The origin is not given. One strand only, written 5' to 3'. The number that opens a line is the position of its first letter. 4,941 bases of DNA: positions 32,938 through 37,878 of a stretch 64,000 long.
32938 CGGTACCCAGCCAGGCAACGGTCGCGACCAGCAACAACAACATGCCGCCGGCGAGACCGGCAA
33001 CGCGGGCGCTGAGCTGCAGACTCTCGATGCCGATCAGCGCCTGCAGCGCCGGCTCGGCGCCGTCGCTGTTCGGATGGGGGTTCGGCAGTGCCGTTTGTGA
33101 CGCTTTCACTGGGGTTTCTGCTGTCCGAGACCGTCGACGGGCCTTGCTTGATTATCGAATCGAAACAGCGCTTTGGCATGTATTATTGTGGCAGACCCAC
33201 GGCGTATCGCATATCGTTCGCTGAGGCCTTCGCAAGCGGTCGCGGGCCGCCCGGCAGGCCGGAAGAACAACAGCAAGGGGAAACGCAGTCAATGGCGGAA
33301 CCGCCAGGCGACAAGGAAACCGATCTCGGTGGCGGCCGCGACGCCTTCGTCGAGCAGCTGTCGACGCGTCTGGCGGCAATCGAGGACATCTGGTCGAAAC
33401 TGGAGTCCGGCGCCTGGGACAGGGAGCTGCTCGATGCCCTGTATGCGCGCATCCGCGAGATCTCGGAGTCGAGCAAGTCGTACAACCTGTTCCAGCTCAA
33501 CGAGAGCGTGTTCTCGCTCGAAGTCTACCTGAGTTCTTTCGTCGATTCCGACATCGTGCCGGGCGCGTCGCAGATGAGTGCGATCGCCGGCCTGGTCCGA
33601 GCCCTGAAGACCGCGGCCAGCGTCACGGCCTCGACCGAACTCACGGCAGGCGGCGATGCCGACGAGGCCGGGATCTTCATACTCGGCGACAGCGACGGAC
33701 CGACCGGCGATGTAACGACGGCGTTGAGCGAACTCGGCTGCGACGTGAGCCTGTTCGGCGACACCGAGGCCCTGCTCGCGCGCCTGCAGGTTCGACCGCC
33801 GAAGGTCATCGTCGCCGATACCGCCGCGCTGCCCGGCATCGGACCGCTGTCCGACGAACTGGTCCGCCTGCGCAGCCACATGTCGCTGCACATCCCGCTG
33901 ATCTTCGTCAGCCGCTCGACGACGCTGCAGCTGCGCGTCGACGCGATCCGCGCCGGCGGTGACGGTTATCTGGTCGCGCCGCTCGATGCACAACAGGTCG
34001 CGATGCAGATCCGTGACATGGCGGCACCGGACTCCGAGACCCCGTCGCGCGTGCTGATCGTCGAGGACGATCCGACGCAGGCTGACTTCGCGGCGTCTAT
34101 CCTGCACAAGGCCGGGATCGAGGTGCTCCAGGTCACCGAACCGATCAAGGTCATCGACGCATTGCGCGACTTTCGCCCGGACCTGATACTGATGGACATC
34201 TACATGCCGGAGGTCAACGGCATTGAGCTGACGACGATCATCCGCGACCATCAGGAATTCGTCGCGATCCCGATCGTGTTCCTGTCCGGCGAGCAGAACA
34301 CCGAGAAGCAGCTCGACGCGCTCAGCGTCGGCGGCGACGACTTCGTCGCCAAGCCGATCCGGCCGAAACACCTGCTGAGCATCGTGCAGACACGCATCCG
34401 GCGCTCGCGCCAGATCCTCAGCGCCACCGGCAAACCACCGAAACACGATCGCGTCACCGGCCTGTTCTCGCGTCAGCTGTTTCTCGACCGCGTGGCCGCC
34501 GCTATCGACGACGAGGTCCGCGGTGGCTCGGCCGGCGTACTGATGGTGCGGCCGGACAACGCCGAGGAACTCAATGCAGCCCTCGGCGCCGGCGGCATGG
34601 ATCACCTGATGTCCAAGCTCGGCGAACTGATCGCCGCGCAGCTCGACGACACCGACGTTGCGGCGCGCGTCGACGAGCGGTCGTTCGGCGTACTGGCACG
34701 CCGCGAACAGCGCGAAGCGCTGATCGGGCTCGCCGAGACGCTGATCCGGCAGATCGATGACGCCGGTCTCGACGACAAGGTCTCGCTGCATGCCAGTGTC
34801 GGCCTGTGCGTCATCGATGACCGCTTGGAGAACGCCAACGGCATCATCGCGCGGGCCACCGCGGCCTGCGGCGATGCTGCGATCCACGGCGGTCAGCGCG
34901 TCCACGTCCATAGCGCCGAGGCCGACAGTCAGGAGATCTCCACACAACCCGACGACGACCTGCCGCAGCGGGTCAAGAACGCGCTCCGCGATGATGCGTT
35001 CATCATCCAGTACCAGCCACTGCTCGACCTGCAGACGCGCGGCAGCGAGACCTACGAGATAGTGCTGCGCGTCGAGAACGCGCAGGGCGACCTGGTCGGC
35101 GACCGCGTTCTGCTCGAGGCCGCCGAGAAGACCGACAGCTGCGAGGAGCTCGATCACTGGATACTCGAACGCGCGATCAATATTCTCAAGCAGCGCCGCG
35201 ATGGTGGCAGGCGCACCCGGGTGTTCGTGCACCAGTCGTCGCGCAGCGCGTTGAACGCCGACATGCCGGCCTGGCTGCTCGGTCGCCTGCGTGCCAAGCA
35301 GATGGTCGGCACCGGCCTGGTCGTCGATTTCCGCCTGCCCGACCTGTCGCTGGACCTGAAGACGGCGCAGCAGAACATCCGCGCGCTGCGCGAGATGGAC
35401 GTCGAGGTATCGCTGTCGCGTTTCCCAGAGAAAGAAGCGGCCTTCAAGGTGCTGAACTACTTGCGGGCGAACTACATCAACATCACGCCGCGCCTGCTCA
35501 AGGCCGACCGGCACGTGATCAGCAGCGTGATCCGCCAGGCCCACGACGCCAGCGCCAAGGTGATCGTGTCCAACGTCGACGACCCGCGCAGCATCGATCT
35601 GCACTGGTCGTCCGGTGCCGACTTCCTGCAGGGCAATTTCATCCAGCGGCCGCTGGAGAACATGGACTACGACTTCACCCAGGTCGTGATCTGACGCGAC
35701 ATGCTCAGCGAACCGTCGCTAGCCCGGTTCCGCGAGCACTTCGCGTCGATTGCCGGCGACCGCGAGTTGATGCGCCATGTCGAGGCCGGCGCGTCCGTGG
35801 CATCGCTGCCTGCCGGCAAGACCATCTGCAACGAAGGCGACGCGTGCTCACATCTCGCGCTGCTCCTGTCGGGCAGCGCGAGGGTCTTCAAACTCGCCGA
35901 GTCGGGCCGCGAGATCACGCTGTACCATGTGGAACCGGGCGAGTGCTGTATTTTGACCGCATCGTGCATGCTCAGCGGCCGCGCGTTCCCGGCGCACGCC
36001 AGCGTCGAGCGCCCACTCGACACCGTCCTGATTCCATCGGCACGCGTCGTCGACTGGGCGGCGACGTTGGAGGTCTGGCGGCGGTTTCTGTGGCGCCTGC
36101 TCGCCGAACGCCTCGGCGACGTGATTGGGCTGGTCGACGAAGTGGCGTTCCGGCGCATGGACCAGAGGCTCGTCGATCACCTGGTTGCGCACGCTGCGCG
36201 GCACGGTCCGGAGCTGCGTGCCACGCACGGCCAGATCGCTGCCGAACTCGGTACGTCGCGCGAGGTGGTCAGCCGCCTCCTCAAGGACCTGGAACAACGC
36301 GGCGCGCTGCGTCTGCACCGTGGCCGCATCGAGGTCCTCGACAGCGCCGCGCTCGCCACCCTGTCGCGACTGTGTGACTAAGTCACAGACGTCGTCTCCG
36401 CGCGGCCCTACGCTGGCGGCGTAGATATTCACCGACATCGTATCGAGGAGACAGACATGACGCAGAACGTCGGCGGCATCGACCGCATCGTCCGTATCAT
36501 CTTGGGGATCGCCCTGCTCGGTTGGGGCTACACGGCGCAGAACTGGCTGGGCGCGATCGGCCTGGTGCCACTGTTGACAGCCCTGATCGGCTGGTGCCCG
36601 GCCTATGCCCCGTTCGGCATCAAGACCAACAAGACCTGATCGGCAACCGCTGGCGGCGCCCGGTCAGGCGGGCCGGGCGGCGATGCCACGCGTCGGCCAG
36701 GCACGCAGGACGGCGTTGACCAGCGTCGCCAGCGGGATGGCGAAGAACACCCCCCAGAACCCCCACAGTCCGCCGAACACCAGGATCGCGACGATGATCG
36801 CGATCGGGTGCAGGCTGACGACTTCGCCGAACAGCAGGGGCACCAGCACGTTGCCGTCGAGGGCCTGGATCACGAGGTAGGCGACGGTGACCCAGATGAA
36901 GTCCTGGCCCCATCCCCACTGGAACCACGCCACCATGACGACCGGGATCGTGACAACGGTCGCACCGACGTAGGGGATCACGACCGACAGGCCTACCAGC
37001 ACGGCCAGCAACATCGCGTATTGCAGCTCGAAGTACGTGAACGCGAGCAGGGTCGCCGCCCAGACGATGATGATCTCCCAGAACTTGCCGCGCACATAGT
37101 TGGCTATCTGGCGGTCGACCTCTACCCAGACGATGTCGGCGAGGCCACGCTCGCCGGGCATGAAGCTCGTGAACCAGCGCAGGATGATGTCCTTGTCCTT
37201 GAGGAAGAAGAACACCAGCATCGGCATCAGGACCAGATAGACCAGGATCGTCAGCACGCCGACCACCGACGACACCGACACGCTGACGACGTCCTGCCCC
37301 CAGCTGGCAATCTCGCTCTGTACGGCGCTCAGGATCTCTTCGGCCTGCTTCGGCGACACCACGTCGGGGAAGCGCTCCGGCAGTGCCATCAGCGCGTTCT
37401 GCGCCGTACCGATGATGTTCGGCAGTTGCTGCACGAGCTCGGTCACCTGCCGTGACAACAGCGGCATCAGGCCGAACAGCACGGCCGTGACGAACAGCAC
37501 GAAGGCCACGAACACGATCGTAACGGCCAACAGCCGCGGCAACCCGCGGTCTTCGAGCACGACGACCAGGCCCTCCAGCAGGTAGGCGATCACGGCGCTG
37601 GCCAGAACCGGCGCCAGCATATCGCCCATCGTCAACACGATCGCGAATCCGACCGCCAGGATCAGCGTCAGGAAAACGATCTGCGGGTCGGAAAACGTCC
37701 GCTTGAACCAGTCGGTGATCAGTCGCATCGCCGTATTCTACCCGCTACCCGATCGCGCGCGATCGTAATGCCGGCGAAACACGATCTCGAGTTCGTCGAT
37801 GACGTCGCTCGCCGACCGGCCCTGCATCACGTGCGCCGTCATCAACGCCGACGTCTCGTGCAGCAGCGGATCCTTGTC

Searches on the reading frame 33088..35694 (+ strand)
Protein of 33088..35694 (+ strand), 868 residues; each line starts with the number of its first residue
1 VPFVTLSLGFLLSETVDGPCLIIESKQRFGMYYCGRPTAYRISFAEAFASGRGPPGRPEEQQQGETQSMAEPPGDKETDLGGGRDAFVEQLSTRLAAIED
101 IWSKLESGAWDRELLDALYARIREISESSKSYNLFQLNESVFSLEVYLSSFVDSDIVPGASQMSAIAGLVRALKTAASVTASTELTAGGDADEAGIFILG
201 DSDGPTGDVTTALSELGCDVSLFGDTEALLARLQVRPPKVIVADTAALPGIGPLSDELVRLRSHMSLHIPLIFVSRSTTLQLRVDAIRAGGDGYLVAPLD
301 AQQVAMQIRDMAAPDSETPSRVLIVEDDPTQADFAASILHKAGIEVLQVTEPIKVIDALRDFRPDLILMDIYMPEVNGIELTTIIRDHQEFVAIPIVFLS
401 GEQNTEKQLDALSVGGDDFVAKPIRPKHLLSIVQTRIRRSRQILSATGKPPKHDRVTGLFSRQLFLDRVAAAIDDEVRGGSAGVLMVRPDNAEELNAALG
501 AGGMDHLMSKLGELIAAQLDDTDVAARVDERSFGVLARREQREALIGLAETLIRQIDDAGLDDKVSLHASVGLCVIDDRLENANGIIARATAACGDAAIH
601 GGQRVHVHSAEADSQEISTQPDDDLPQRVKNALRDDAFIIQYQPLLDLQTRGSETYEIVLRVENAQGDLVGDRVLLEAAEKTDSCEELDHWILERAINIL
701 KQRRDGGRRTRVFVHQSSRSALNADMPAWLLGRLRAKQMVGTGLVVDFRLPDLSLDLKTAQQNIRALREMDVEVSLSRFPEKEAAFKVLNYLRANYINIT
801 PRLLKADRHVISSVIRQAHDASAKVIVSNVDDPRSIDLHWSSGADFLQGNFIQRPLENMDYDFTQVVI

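Call 28: search_protein_families(library=pfam, proteins=[window:33088-35694:+], max_evalue=0.001)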
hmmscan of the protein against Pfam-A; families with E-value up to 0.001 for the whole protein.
window:33088-35694:+ (868 aa): 3 families
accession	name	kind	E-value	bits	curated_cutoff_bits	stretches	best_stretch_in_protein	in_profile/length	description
PF00563.25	EAL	-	2.5e-36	125.7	31.3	1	628-855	3-236/236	EAL domain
PF00072.30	Response_reg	-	2.1e-32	112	30.2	2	322-433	1-110/111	Response regulator receiver domain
PF00990.26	GGDEF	-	6.7e-16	58.9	23.8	1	452-598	2-155/161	Diguanylate cyclase, GGDEF domain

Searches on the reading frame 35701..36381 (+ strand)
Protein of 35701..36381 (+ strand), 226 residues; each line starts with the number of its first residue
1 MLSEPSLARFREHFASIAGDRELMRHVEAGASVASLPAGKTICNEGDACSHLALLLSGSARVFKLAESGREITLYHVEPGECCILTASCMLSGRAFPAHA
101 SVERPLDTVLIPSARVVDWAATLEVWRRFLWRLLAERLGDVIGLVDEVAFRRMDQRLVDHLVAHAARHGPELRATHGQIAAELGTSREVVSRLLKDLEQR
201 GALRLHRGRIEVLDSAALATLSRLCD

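Call 28: search_protein_families(library=pfam, proteins=[window:35701-36381:+], max_evalue=0.001)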
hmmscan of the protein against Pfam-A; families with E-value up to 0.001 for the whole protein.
window:35701-36381:+ (226 aa): 5 families
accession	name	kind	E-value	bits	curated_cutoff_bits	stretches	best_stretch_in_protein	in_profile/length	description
PF13545.12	HTH_Crp_2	-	7.5e-15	55.1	27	1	155-220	1-69/70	Crp-like helix-turn-helix domain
PF00027.35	cNMP_binding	-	3e-11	43.6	27.5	1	35-115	3-81/89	Cyclic nucleotide-binding domain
PF00325.26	Crp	-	4.5e-06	26.7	21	1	172-201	1-30/32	Bacterial regulatory proteins, crp family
PF12802.13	MarR_2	-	1.1e-05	25.9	27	1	166-205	15-52/61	MarR family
PF02082.26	Rrf2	-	7.6e-05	23.3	30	1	160-209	10-59/132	Iron-dependent Transcriptional regulator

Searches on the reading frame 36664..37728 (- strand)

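Call 28: search_protein_families(library=pfam, proteins=[window:36664-37728:-], max_evalue=0.001)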
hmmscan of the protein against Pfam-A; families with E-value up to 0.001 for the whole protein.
window:36664-37728:- (354 aa): 1 family
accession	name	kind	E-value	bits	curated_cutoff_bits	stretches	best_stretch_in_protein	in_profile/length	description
PF01594.21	AI-2E_transport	-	7.7e-66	222.9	34.3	1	19-344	3-326/327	AI-2E family transporter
